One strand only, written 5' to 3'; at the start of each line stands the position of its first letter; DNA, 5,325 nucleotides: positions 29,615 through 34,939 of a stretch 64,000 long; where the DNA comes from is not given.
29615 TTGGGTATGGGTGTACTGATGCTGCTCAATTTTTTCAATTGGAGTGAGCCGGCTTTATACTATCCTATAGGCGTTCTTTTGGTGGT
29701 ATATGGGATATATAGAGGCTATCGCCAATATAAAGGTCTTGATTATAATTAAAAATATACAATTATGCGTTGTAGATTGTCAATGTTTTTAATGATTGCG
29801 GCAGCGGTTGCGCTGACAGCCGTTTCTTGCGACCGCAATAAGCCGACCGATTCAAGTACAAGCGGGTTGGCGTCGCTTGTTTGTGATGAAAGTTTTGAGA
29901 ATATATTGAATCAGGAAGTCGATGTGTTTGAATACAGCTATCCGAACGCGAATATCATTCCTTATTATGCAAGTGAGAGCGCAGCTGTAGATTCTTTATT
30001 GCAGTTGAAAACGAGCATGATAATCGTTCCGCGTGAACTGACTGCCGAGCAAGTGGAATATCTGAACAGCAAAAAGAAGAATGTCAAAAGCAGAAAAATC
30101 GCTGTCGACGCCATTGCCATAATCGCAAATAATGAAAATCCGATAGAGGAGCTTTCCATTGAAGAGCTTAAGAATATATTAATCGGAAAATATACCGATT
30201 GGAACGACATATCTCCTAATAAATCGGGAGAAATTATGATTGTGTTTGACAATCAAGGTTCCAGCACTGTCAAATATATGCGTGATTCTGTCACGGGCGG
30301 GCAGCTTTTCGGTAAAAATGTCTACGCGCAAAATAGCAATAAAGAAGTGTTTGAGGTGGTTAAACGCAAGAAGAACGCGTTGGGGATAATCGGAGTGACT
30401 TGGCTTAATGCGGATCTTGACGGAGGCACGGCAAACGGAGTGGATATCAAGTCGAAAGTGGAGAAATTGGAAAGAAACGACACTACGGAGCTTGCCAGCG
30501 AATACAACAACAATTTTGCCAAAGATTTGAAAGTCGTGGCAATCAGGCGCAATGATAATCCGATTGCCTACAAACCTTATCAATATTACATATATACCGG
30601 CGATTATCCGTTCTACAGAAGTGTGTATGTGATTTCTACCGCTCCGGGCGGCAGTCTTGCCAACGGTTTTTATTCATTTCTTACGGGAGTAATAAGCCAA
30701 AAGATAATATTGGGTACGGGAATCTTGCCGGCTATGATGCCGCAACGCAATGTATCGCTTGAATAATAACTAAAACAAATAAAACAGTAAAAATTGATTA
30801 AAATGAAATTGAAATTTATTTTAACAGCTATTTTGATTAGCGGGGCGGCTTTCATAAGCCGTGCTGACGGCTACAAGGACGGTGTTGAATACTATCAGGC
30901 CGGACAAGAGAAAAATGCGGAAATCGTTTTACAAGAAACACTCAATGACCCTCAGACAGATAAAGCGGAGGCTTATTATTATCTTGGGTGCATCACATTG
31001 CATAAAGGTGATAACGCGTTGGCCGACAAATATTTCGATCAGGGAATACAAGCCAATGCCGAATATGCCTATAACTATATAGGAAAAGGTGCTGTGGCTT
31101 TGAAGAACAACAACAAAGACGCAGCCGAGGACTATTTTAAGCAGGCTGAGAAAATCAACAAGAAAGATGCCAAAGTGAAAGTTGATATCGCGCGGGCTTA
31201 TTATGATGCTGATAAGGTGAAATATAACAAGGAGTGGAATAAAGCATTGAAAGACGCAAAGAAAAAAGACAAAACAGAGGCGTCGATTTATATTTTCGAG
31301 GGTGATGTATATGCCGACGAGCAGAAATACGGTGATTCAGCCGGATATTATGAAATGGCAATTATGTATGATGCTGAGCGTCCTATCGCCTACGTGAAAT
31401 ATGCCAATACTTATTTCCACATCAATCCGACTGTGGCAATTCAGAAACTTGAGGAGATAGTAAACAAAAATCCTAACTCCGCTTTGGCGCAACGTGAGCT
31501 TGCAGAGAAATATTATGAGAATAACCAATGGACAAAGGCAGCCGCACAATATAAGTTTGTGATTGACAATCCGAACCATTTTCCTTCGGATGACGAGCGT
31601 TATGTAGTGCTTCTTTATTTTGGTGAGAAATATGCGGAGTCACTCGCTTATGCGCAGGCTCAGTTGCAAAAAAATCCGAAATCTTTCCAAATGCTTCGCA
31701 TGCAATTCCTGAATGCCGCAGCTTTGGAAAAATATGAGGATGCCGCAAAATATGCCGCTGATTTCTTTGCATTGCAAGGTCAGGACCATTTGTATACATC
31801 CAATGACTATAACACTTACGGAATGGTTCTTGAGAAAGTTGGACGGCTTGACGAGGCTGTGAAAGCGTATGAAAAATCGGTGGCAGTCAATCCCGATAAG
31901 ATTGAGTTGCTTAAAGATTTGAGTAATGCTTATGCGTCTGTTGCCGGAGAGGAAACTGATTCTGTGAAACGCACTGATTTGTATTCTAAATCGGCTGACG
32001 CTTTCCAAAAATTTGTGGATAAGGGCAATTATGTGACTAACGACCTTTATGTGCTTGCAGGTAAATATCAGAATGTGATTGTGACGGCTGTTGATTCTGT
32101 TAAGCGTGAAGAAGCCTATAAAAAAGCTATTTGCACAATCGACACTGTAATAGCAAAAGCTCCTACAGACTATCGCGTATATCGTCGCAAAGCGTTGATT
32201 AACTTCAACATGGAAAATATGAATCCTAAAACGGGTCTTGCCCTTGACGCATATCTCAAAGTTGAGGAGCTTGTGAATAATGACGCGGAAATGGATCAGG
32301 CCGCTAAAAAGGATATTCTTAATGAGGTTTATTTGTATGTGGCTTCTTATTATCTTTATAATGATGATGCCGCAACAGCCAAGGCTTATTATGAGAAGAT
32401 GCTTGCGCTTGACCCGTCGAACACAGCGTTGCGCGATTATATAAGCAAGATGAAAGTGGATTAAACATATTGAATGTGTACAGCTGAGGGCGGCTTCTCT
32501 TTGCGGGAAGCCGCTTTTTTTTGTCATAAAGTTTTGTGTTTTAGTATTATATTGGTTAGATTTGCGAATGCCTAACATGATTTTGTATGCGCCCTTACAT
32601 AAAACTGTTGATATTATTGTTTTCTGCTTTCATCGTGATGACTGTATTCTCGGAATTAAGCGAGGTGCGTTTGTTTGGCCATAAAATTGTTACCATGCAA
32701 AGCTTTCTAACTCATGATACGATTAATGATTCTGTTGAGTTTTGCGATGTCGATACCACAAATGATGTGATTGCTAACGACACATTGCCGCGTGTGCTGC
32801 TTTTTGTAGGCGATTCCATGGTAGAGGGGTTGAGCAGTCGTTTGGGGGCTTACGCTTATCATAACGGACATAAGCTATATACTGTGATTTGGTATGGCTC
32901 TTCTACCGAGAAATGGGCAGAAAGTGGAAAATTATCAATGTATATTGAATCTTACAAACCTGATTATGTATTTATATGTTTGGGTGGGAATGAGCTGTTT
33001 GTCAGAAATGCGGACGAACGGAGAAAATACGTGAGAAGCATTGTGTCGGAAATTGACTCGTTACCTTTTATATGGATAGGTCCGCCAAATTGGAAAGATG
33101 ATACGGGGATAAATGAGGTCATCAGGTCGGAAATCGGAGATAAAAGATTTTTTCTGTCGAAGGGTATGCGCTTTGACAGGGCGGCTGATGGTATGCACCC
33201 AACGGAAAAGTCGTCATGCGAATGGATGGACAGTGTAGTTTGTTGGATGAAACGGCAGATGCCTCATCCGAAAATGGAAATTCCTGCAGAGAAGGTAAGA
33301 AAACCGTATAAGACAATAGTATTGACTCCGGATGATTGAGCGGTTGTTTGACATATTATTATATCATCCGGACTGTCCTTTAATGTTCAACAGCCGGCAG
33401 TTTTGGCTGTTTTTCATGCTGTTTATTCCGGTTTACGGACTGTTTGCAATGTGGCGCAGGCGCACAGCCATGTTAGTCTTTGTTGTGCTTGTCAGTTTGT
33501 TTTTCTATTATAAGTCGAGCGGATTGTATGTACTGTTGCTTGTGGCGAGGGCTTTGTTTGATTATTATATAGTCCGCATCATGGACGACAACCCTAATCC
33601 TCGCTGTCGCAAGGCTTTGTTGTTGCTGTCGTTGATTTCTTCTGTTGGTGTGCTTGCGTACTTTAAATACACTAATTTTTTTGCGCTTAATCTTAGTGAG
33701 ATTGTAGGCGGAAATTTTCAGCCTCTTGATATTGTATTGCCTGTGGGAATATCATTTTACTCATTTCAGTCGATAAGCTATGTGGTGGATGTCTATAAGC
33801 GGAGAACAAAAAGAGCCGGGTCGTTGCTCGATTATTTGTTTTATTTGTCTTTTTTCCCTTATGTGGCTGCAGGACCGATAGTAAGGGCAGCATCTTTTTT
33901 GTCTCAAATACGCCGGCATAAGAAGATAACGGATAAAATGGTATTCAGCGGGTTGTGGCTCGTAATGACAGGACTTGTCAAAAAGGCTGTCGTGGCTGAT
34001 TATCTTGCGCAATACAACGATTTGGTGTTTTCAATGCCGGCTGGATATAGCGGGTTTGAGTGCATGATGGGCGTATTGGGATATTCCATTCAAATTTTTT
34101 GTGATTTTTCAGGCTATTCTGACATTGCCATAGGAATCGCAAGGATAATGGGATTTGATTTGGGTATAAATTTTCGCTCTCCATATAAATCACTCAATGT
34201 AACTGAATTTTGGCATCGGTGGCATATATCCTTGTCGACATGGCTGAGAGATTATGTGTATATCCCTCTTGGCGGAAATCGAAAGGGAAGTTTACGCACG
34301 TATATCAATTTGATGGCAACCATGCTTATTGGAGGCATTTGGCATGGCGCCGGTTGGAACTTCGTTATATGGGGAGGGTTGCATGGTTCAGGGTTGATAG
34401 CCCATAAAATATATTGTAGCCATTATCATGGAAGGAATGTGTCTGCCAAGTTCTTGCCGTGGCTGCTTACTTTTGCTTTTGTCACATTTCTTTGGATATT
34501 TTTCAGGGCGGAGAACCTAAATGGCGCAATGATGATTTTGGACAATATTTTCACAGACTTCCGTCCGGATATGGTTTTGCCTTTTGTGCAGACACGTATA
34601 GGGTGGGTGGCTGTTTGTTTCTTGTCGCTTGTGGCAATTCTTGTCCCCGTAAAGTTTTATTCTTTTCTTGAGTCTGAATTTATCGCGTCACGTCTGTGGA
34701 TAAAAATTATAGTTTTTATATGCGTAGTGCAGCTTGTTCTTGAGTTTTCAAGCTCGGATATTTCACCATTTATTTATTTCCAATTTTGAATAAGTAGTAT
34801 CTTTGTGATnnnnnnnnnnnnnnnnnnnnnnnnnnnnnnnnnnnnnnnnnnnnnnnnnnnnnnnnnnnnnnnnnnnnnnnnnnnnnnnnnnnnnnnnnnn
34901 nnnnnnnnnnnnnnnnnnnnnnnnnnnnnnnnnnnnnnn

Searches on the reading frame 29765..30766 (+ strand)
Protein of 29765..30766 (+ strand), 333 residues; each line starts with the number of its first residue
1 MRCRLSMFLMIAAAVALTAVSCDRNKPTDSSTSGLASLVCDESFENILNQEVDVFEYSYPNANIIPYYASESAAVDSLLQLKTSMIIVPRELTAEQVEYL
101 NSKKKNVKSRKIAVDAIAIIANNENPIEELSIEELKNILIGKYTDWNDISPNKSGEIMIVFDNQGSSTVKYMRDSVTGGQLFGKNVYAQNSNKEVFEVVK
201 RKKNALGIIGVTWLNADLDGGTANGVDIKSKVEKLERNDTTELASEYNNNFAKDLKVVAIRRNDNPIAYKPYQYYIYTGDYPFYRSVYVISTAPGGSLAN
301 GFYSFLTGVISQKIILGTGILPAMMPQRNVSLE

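Call 48: search_protein_families(library=pfam, proteins=[window:29765-30766:+])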
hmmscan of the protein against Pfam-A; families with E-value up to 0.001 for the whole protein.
window:29765-30766:+ (333 aa): 1 family
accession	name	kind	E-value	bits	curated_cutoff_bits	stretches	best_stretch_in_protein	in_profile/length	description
PF12849.12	PBP_like_2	-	1.4e-30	107.4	27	1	30-307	6-264/267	PBP superfamily domain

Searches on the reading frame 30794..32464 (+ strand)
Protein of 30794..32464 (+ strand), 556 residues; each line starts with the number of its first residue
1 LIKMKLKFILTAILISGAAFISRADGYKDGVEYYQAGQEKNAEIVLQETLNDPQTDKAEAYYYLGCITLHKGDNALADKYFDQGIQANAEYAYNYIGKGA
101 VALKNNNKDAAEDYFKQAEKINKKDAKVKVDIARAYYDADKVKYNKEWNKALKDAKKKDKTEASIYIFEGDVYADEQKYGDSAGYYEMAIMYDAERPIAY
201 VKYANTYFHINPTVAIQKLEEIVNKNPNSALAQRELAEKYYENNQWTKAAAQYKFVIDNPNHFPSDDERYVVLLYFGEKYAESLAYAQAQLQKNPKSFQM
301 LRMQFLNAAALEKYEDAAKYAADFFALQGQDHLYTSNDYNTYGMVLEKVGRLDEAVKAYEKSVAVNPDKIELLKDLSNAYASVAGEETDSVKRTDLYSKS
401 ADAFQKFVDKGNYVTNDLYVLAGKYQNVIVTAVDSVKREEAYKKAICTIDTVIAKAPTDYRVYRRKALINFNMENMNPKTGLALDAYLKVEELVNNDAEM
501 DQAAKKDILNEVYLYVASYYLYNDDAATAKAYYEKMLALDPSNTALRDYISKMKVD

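Call 48: search_protein_families(library=pfam, proteins=[window:30794-32464:+])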
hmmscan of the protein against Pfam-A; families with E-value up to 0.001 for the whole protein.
window:30794-32464:+ (556 aa): 11 families
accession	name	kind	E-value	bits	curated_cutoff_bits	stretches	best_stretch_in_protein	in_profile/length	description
PF13428.12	TPR_14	-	4.4e-13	49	23.5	0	341-376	6-41/44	Tetratricopeptide repeat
PF07719.23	TPR_2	-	5.5e-11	42.1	27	1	339-368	4-33/34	Tetratricopeptide repeat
PF23914.1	TPR_CcmH_CycH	-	4e-10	40.2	42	0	99-189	57-147/158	Cytochrome c-type biogenesis protein H TPR domain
PF13424.12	TPR_12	-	2e-09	38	30.1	1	310-365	15-74/77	Tetratricopeptide repeat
PF13371.12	TPR_9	-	1.7e-08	34.8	35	0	438-491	7-59/73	Tetratricopeptide repeat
PF14559.12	TPR_19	-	2.3e-08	34.7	25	0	214-251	9-46/68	Tetratricopeptide repeat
PF13432.12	TPR_16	-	2.5e-07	31.5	32.7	0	71-123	10-62/65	Tetratricopeptide repeat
PF13431.12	TPR_17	-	2e-06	28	24.4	0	220-249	3-32/34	Tetratricopeptide repeat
PF00515.34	TPR_1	-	3e-06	27.2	27.8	1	343-368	8-33/34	Tetratricopeptide repeat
PF13181.12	TPR_8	-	1e-05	25.7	25.7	1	339-368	4-33/34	Tetratricopeptide repeat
PF13174.12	TPR_6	-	0.00026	21.9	26.3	0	199-229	2-33/33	Tetratricopeptide repeat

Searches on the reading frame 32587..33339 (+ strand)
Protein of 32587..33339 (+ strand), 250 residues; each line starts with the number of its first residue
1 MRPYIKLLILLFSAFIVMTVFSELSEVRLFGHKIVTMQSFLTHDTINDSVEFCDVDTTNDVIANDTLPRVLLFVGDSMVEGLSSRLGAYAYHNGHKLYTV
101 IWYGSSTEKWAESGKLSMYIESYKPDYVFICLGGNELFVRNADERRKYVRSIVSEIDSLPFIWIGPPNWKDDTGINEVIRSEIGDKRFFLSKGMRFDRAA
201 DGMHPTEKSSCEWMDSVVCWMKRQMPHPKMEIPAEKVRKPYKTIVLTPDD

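Call 48: search_protein_families(library=pfam, proteins=[window:32587-33339:+])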
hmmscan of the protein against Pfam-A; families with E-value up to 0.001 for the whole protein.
window:32587-33339:+ (250 aa): 1 family
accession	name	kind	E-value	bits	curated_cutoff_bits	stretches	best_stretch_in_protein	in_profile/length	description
PF13472.12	Lipase_GDSL_2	-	3.2e-05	24.9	32.9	1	73-178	1-127/178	GDSL-like Lipase/Acylhydrolase family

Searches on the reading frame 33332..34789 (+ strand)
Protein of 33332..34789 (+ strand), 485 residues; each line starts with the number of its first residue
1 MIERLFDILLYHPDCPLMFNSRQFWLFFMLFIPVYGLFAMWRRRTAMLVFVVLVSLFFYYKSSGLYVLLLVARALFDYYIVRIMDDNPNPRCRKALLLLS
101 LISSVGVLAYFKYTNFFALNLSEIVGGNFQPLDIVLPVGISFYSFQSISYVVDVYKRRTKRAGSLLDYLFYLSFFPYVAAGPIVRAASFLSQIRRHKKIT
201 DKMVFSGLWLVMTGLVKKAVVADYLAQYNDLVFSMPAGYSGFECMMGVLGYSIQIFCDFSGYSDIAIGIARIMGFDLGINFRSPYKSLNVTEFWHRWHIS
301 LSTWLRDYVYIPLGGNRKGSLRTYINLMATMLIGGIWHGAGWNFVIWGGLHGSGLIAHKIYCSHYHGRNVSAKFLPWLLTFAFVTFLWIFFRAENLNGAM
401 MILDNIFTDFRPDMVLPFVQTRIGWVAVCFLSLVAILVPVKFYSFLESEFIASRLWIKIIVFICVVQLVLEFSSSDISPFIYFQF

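Call 48: search_protein_families(library=pfam, proteins=[window:33332-34789:+])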
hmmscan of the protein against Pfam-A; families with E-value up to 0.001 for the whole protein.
window:33332-34789:+ (485 aa): 1 family
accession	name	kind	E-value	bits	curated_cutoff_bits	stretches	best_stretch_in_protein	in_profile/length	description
PF03062.24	MBOAT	-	7.9e-33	114.6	27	1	164-392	80-329/337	MBOAT, membrane-bound O-acyltransferase family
